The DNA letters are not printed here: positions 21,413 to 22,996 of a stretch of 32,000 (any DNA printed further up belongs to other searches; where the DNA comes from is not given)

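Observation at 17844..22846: Contiguous module of HlyD adaptor, PilZ-gated GT2 synthase and GH10-like hydrolase, not a canonical bcs operon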

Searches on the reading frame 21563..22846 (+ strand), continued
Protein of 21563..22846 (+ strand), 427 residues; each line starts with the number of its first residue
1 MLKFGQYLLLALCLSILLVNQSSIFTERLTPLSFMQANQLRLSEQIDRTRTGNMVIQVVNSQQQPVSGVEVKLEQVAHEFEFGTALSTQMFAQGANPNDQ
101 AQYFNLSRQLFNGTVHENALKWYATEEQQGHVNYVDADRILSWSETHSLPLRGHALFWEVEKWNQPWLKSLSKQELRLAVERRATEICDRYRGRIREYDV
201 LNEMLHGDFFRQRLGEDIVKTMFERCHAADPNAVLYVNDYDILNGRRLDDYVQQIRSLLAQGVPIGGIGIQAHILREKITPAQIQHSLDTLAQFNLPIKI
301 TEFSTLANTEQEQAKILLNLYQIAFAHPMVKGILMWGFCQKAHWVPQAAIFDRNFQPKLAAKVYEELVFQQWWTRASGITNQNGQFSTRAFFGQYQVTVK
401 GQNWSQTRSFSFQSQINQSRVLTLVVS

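Call 24: find_encoding_contigs(protein=P0211, flank=4000, max_places=2)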
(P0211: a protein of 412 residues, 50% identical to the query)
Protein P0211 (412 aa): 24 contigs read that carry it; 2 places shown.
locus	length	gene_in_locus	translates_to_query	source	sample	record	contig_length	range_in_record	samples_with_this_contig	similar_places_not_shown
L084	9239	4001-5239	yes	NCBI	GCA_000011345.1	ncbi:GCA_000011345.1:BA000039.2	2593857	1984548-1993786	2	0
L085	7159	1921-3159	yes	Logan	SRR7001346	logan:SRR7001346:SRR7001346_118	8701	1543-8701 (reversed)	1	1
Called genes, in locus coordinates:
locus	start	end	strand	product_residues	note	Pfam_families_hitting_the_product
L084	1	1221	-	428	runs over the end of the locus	PF13393:tRNA-synt_His, PF00587:tRNA-synt_2b, PF03129:HGTP_anticodon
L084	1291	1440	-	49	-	-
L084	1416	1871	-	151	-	-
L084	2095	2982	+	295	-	PF00487:FA_desaturase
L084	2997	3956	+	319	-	PF00005:ABC_tran, PF13304:AAA_21 (faint)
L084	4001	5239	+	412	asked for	PF13620:CarboxypepD_reg (faint), PF00331:Glyco_hydro_10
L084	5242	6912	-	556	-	PF00171:Aldedh (weak)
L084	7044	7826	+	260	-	PF00005:ABC_tran, PF02463:SMC_N (faint)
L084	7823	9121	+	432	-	PF01458:SUFBD_core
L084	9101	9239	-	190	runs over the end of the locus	PF03929:PepSY_TM (faint)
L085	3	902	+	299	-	?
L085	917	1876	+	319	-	PF00005:ABC_tran, PF13304:AAA_21 (faint)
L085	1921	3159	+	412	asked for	PF13620:CarboxypepD_reg (faint), PF00331:Glyco_hydro_10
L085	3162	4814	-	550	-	PF00171:Aldedh (weak)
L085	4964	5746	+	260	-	PF00005:ABC_tran, PF02463:SMC_N (faint)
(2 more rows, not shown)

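Call 40: find_related_loci(query=A2, collection=metagenome_contigs, flank=6000)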
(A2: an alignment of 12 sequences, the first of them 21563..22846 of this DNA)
Query A2 (427 aa) in metagenome_contigs; peptide patterns used: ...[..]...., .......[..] (x = any residue, [..] = any of these).
424 stretches matched a pattern; 280 encode a relative of the query (tblastn E <= 1e-3); the best 80 are kept; 80 distinct loci.
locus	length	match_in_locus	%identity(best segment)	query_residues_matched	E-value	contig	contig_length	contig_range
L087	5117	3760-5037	97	1-426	0e+0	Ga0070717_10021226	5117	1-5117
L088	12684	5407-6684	95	1-426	0e+0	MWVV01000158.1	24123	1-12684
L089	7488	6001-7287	79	1-425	0e+0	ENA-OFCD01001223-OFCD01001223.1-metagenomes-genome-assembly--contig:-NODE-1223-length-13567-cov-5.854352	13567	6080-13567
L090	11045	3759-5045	79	1-425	0e+0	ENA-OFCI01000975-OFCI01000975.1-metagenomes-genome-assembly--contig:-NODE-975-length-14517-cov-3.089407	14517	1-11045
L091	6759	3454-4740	79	1-425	0e+0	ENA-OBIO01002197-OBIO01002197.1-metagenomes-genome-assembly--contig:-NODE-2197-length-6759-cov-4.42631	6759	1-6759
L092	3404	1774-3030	76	6-425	0e+0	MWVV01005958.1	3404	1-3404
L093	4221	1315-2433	59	42-415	2e-157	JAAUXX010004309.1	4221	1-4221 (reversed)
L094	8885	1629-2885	53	6-426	8e-153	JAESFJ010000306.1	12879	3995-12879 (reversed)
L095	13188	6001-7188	53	14-411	5e-145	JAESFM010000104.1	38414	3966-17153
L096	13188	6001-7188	53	14-411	3e-144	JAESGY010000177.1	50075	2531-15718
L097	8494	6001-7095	53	45-422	3e-135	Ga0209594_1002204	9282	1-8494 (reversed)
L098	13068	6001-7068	56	42-399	1e-132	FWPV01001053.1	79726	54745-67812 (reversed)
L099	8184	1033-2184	52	42-425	1e-131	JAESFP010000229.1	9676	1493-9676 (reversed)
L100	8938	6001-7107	52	42-412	4e-127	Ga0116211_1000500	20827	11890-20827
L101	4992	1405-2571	48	2-401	2e-122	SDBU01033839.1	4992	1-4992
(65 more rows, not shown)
